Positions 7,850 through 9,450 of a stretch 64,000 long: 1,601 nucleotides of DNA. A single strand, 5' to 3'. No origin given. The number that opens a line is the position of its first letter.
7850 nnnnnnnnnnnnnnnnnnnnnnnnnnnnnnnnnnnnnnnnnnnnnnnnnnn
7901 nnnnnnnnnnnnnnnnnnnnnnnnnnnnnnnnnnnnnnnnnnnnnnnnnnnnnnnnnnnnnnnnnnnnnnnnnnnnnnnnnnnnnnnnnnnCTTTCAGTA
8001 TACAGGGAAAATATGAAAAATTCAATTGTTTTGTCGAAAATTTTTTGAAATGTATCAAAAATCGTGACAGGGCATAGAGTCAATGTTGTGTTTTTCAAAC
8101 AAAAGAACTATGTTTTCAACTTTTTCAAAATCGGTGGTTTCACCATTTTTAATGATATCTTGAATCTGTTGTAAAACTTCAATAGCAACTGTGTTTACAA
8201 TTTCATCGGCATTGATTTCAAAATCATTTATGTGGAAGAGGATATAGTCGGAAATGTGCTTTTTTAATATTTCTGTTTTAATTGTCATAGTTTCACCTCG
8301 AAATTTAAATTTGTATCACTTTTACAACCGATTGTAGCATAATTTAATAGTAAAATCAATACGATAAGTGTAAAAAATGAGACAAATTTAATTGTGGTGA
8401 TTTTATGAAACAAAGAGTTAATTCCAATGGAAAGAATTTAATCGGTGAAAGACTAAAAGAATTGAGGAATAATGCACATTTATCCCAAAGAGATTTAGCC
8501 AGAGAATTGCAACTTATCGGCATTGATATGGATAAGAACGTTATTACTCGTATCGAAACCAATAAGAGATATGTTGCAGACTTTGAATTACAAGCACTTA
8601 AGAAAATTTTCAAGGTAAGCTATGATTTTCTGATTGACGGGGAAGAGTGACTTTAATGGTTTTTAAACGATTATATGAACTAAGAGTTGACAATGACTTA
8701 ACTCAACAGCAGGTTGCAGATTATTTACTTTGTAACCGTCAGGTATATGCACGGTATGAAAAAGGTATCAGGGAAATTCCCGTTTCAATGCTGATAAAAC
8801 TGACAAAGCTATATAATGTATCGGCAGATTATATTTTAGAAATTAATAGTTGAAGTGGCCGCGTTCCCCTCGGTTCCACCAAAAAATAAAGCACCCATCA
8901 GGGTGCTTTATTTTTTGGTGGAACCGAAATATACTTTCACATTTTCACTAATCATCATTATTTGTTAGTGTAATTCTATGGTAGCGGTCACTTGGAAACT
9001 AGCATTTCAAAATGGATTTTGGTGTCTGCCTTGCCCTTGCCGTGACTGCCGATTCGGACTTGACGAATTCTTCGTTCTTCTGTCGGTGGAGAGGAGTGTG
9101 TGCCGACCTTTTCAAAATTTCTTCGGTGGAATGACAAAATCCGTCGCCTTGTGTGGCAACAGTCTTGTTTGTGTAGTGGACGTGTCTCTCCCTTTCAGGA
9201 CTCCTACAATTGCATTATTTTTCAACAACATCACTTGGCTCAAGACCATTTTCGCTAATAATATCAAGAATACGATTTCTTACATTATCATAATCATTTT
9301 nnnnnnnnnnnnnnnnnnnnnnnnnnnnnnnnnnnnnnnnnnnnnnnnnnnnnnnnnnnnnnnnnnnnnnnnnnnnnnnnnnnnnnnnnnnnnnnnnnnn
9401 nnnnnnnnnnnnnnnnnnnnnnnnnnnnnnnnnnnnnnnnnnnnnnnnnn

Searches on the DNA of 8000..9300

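Call 95: search_rna_families(source=window, start=8000, end=9300, threshold=evalue, max_evalue=1)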
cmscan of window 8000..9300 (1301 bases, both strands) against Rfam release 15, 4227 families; matches with E-value up to 1: 11.
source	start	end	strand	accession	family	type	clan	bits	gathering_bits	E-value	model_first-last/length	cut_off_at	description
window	8873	8924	+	RF04258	mir-994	Gene; miRNA;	-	31.6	93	0.00041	1-81/81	no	mir-994 microRNA precursor family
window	8882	9029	-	RF01408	sraL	Gene; sRNA;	-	29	39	0.00033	1-142/142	no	sraL Hfq binding RNA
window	8871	8926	+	RF03940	MIR9563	Gene; miRNA;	-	28.1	90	0.0074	1-127/127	no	MIR9563 microRNA precursor family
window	8872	8937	+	RF00220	Rhino_CRE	Cis-reg;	-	25.3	45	0.026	1-86/86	no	Human rhinovirus internal cis-acting regulatory element (CRE)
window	8868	8932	+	RF04157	MIR9486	Gene; miRNA;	-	24.2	100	0.037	1-119/119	no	MIR9486 microRNA precursor family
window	8870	8927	-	RF04139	MIR841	Gene; miRNA;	-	24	200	0.026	50-163/212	no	MIR841 microRNA precursor family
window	8873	8924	+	RF03239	mir-963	Gene; miRNA;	-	21.3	90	0.46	1-82/82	no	mir-963 microRNA precursor family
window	8869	8928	-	RF00643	MIR171_1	Gene; miRNA;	CL00099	21.1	48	0.54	19-81/101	no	MIR171_1 microRNA precursor family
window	8845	8915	+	RF00106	RNAI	Gene; antisense;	-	20.5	47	0.44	1-102/102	no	RNAI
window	8872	8926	+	RF00643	MIR171_1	Gene; miRNA;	CL00099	20.5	48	0.74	22-79/101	no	MIR171_1 microRNA precursor family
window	8783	8914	+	RF02377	SurA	Gene; sRNA;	-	18.8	100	0.018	1-279/279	no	SurA sRNA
